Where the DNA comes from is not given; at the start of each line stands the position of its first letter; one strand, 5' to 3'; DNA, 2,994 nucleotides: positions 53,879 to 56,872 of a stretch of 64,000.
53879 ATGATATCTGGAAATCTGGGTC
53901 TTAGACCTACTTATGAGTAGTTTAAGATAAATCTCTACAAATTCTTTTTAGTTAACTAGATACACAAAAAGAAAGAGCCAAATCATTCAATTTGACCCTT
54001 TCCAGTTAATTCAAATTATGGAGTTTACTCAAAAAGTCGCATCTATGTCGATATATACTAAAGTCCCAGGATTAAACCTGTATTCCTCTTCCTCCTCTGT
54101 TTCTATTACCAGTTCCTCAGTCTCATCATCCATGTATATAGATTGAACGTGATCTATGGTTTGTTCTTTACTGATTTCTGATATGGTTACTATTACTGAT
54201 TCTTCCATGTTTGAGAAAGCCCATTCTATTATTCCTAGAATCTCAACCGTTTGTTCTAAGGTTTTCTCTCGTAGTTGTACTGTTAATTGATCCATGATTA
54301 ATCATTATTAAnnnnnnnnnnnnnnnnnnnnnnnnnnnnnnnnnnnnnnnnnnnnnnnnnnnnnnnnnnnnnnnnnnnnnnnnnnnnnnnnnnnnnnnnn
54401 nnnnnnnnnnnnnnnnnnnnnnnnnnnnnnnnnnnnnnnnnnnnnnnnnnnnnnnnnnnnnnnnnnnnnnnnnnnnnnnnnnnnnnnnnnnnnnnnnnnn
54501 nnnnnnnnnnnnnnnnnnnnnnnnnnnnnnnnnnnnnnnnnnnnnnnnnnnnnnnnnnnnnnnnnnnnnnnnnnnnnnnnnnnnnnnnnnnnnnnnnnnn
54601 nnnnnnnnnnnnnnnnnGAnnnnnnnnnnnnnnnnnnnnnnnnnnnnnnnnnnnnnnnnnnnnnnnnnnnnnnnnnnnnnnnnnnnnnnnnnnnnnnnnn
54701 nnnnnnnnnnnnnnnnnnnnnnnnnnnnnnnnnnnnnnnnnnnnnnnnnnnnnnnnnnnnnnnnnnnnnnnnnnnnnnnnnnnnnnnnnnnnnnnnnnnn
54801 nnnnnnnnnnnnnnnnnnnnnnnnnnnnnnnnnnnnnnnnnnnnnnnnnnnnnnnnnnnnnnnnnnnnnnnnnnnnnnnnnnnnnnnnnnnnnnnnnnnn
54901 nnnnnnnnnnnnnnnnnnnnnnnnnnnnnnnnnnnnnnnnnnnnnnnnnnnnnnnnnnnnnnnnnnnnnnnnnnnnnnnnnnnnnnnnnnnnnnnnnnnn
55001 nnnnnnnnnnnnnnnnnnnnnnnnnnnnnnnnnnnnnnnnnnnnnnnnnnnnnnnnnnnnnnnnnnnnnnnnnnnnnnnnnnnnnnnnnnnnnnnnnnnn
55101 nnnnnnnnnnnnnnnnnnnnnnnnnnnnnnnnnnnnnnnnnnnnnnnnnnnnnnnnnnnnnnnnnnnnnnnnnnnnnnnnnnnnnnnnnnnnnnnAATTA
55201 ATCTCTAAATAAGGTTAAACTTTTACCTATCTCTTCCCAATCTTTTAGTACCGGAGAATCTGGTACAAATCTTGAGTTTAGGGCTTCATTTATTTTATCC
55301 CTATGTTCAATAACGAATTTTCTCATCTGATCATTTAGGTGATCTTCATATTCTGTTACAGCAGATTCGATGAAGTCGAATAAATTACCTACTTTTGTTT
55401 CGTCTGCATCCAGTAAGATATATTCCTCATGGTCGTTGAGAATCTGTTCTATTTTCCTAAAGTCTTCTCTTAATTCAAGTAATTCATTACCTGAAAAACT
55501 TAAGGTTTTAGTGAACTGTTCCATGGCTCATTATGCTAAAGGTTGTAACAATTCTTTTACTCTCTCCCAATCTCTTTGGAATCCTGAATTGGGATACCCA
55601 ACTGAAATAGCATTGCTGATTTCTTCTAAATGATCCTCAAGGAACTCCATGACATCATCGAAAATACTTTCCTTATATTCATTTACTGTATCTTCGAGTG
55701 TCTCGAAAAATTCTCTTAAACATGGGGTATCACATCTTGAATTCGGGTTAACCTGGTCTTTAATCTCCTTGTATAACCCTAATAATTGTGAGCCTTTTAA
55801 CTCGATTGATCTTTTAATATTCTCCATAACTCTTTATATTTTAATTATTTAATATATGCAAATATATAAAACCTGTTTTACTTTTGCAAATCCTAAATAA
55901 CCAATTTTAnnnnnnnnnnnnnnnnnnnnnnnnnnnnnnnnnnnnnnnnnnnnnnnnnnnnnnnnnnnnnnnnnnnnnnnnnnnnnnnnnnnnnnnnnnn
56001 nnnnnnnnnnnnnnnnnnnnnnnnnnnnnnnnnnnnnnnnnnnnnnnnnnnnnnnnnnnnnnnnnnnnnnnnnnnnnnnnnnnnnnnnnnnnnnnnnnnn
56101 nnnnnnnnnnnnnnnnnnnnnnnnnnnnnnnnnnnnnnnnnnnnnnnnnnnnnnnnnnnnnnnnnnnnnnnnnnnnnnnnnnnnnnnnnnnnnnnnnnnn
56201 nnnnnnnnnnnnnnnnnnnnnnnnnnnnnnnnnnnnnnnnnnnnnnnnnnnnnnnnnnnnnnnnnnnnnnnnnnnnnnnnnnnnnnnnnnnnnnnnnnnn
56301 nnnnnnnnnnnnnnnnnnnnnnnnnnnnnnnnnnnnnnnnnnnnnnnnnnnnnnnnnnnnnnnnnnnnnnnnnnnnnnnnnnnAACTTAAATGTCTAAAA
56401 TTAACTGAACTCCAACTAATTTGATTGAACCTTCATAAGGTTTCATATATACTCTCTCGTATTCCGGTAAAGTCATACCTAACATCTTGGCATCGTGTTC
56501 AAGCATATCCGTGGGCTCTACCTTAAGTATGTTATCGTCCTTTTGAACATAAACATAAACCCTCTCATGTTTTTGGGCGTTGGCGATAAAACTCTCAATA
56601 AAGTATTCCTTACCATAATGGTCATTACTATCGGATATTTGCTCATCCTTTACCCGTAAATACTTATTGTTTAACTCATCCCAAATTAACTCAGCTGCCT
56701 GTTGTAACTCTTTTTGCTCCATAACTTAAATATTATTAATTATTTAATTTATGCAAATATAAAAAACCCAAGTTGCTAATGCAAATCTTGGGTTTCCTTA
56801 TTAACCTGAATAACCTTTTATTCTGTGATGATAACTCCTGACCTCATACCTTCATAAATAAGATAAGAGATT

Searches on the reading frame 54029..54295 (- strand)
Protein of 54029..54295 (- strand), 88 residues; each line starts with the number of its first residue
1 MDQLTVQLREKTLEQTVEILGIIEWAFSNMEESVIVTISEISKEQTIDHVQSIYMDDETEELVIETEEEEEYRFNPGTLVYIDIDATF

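Call 46: search_protein_families(library=phrogs, proteins=[window:54029-54295:-], max_evalue=0.001)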
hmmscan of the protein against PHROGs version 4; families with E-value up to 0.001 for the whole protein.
window:54029-54295:- (88 aa): 0 families

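Call 60: search_protein_families(library=pfam, proteins=[window:54029-54295:-], max_evalue=0.01)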
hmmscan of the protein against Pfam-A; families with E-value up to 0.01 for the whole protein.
window:54029-54295:- (88 aa): 1 family
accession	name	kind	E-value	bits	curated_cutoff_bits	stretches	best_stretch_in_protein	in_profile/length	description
PF18942.5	DUF5689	-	0.0051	17.1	28.6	1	39-85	31-78/217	Family of unknown function (DUF5689)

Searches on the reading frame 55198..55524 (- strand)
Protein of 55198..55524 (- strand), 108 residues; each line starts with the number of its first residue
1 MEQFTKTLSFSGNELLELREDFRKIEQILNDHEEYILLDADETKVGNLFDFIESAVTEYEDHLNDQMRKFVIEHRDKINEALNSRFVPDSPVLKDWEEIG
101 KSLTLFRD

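Call 45: search_protein_families(library=phrogs, proteins=[window:55198-55524:-], max_evalue=0.001)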
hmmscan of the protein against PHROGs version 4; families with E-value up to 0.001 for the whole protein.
window:55198-55524:- (108 aa): 0 families

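Call 60: search_protein_families(library=pfam, proteins=[window:55198-55524:-], max_evalue=0.01)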
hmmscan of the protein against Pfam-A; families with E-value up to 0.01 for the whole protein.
window:55198-55524:- (108 aa): 2 families
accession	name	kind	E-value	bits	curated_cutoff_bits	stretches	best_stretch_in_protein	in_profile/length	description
PF17522.7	DUF5446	-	0.00033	21.1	26.2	1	52-83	17-48/72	Family of unknown function (DUF5446)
PF22128.2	Alp7A_like_C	-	0.0079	16.4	22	1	11-81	46-119/156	Alp7A C-terminal domain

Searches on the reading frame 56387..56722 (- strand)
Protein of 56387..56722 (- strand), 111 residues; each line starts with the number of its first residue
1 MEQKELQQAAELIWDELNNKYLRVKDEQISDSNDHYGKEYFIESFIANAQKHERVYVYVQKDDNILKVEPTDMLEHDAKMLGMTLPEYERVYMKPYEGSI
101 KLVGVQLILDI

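Call 45: search_protein_families(library=phrogs, proteins=[window:56387-56722:-], max_evalue=0.001)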
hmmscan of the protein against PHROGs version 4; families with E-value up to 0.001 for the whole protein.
window:56387-56722:- (111 aa): 0 families

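Call 60: search_protein_families(library=pfam, proteins=[window:56387-56722:-], max_evalue=0.01)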
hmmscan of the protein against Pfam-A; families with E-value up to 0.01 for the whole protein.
window:56387-56722:- (111 aa): 1 family
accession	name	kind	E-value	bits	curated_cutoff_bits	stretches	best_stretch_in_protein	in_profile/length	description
PF21423.2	AhtL-like_1st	-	0.0044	17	27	1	55-79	3-26/55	Pyrogallol hydroxytransferase large subunit-like, domain 1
